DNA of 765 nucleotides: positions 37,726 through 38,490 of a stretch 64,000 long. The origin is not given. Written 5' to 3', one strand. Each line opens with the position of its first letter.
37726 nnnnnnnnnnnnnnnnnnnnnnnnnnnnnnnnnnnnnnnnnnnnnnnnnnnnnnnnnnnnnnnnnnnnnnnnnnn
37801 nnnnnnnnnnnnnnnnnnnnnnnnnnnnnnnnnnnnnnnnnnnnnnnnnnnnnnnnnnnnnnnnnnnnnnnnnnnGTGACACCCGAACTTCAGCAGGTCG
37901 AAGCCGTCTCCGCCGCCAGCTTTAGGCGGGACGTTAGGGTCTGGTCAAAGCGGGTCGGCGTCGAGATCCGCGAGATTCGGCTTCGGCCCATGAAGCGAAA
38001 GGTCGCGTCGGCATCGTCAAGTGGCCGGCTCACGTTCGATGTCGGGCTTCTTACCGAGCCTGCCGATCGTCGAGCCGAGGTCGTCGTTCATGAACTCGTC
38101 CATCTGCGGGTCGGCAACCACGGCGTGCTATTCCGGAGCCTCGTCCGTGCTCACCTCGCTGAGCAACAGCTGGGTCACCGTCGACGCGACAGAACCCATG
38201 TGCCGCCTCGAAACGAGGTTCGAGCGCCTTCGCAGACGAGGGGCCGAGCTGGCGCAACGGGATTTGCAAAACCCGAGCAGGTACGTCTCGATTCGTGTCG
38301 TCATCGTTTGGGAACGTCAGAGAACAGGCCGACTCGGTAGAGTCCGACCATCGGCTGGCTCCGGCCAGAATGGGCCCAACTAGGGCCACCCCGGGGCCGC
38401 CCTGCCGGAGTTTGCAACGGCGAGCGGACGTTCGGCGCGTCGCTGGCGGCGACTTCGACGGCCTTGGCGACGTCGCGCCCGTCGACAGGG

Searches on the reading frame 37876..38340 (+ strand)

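Call 26: search_protein_families(library=pfam, proteins=[window:37876-38340:+], max_evalue=1)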
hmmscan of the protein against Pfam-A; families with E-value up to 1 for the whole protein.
window:37876-38340:+ (154 aa): 2 families
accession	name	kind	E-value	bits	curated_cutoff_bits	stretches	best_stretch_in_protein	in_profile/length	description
PF01863.23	YgjP-like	-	4.7e-15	56.6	26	1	14-95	114-195/207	YgjP-like, metallopeptidase domain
PF10263.15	SprT-like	-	0.086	13.2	25.6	1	47-89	41-91/108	SprT-like family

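Call 58: search_protein_families(library=padloc, proteins=[window:37876-38340:+], max_evalue=0.001)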
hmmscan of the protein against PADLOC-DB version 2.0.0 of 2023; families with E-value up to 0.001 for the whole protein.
window:37876-38340:+ (154 aa): 0 families
